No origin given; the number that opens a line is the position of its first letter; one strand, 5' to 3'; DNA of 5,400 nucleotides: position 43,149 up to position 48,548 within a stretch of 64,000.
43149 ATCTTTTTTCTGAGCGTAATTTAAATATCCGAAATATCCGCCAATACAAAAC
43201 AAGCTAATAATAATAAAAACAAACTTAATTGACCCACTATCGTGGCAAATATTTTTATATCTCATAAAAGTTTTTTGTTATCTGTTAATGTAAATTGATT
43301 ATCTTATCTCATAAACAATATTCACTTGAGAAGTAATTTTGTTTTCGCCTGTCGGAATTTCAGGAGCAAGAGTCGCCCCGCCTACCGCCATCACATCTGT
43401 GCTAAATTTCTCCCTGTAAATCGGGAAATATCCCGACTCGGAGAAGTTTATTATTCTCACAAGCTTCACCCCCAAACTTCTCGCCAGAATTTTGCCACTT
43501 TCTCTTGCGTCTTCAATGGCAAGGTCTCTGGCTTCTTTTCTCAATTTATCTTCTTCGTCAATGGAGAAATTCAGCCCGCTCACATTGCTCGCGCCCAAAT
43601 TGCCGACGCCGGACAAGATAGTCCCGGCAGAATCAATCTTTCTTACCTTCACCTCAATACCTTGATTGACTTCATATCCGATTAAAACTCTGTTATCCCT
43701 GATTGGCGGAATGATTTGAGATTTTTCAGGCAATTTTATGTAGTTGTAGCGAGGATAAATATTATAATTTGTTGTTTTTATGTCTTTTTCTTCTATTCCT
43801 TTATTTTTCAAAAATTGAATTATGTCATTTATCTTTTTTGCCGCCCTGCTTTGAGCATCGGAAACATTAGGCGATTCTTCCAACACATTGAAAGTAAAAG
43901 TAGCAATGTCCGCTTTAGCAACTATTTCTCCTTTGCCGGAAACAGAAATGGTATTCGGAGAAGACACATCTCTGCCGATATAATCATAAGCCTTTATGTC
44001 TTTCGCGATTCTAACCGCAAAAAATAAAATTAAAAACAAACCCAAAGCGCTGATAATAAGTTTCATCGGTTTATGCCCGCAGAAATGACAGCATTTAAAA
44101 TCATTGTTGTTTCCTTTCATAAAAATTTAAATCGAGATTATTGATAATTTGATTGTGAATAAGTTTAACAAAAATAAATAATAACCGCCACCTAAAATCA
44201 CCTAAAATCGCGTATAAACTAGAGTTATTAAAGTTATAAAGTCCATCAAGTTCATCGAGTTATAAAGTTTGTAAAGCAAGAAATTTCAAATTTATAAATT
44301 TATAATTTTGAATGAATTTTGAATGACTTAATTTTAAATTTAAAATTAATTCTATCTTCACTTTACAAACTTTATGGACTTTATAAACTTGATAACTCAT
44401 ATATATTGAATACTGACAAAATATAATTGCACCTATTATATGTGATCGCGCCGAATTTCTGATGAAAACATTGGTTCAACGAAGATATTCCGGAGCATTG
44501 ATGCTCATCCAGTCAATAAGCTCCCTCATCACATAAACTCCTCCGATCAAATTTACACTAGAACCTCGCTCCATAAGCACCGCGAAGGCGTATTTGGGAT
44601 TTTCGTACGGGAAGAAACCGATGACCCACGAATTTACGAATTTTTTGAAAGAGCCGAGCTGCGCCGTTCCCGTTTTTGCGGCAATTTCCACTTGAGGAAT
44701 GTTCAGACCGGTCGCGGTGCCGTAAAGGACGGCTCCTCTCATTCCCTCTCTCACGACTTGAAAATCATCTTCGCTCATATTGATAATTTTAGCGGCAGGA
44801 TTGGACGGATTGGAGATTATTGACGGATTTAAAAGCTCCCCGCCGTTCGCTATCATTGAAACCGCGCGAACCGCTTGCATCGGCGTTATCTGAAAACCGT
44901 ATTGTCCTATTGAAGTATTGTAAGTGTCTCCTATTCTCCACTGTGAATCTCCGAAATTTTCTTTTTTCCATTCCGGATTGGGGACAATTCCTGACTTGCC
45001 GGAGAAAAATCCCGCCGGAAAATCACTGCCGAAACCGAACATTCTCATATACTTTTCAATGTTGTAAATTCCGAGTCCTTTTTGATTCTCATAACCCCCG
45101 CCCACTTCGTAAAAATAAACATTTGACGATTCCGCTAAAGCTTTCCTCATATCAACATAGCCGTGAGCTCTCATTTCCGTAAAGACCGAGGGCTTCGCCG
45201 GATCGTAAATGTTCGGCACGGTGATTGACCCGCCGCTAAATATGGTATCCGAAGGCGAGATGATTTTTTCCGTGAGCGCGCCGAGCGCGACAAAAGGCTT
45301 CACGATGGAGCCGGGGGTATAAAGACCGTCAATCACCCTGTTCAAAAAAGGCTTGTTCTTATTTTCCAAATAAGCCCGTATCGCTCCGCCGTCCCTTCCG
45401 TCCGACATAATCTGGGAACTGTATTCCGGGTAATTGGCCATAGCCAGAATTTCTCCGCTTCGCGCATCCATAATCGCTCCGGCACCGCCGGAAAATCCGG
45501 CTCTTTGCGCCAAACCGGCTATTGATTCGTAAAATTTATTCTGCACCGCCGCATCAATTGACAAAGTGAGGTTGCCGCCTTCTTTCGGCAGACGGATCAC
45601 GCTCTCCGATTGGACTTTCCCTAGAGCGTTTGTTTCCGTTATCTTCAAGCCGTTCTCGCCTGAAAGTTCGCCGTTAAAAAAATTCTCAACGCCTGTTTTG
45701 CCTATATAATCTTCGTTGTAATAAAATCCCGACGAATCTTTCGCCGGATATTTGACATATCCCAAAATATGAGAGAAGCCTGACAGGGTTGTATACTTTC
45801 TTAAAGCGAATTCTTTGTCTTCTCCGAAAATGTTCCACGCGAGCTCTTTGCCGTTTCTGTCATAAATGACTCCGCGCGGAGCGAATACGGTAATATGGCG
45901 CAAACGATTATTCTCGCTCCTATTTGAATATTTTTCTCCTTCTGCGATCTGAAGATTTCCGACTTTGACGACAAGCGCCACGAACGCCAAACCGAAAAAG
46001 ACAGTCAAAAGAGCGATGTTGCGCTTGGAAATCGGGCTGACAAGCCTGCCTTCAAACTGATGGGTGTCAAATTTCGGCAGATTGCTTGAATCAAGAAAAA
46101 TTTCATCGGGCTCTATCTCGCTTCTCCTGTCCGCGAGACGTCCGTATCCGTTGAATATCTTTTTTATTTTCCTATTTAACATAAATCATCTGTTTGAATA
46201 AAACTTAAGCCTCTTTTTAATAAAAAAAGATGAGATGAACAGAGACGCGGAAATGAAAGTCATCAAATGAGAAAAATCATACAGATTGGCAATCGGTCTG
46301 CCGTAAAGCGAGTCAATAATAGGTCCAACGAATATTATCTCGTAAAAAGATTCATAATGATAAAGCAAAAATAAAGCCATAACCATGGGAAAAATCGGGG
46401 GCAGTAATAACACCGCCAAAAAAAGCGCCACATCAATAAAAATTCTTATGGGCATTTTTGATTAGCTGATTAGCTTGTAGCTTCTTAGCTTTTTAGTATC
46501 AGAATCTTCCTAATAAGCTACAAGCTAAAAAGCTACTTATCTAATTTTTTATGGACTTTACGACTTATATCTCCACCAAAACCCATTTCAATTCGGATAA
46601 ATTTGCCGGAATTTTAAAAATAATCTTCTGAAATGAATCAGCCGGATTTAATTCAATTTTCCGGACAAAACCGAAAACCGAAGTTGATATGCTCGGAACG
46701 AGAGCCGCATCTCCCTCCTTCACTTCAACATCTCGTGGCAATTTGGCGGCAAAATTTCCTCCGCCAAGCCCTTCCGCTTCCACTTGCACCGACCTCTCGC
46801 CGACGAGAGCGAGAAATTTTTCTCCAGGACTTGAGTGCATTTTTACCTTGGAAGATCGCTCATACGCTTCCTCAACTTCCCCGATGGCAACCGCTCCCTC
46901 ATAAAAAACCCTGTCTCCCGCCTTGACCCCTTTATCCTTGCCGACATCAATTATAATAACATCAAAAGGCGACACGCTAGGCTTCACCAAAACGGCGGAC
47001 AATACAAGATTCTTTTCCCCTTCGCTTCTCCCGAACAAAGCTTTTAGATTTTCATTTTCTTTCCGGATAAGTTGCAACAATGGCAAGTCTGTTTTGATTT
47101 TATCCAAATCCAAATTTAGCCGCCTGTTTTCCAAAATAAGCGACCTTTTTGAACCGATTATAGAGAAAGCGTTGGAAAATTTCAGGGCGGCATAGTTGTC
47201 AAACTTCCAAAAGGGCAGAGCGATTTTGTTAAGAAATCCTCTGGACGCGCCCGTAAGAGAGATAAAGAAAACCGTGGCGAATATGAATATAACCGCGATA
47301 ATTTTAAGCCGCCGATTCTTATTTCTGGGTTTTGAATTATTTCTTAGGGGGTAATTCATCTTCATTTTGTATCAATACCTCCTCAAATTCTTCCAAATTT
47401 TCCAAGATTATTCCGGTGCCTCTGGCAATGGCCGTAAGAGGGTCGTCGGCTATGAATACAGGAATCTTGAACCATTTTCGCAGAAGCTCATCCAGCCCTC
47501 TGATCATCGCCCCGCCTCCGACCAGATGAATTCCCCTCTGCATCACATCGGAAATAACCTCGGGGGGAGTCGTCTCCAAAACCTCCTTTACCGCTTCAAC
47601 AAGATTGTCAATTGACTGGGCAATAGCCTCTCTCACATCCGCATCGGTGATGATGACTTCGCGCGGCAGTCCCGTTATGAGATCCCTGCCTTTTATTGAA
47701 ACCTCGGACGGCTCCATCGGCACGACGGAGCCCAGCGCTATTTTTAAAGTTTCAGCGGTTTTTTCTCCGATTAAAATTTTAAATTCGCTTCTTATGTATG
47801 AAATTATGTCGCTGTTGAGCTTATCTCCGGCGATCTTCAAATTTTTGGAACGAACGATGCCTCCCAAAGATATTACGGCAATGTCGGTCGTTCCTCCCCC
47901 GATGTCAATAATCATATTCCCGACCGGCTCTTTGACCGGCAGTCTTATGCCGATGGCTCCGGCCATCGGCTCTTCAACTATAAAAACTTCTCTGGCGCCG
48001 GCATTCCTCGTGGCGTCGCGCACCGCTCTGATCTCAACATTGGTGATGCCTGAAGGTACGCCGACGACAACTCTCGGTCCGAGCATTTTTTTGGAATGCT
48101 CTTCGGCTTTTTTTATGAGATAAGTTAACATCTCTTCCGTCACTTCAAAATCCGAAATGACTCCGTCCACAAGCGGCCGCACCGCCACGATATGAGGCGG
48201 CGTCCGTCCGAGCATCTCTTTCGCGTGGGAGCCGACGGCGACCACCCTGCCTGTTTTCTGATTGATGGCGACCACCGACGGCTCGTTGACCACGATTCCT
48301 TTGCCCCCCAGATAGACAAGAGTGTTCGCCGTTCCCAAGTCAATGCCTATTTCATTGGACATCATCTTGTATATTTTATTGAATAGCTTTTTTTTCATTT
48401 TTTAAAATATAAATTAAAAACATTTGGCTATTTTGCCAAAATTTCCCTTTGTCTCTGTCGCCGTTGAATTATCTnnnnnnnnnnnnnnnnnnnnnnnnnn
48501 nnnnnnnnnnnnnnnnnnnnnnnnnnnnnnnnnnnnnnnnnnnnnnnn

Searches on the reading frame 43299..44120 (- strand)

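Call 75: search_protein_families(library=pfam, proteins=[window:43299-44120:-], max_evalue=0.00001)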
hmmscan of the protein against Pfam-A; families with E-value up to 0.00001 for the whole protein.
window:43299-44120:- (273 aa): 1 family
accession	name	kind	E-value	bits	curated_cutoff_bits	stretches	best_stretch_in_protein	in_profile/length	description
PF04402.19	SIMPL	-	4.9e-49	167.8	25.2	1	58-270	1-205/205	Protein of unknown function (DUF541)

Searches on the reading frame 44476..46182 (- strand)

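Call 75: search_protein_families(library=pfam, proteins=[window:44476-46182:-], max_evalue=0.00001)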
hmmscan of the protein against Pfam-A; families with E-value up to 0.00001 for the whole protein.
window:44476-46182:- (568 aa): 2 families
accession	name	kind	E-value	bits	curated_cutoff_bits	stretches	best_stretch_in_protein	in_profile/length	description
PF00905.27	Transpeptidase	-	2.9e-52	178.2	22.1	1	235-540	3-281/299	Penicillin binding protein transpeptidase domain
PF03717.20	PBP_dimer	-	7.7e-15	56.2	24.4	1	128-193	108-178/180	Penicillin-binding Protein dimerisation domain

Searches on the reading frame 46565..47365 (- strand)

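Call 75: search_protein_families(library=pfam, proteins=[window:46565-47365:-], max_evalue=0.00001)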
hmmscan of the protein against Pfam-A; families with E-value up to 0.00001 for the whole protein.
window:46565-47365:- (266 aa): 1 family
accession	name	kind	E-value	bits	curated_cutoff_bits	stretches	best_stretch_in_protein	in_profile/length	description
PF04085.20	MreC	-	5.3e-12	46.2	28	1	131-264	7-145/147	Rod shape-determining protein MreC, barrel core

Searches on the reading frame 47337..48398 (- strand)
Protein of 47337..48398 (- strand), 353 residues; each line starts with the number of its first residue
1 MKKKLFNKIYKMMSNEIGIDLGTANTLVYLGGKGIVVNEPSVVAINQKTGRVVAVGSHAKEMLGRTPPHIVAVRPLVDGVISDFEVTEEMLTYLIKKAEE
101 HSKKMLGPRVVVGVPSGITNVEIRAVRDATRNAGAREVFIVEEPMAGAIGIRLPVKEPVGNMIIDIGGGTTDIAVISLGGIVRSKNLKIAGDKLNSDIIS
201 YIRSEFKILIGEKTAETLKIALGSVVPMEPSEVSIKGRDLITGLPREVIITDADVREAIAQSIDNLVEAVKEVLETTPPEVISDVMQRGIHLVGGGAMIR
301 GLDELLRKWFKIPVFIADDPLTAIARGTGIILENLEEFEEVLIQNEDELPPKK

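Call 75: search_protein_families(library=pfam, proteins=[window:47337-48398:-], max_evalue=0.00001)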
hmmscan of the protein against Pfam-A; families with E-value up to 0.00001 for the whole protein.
window:47337-48398:- (353 aa): 3 families
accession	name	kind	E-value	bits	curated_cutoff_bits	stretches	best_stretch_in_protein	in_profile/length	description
PF06723.19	MreB_Mbl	-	3.8e-135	450.4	27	1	15-338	2-325/327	MreB/Mbl protein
PF14450.12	FtsA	-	5.1e-14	53.2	31.8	1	163-318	2-111/127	Cell division protein FtsA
PF00012.26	HSP70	-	6.8e-14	51.4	20.6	1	85-331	112-371/599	Hsp70 protein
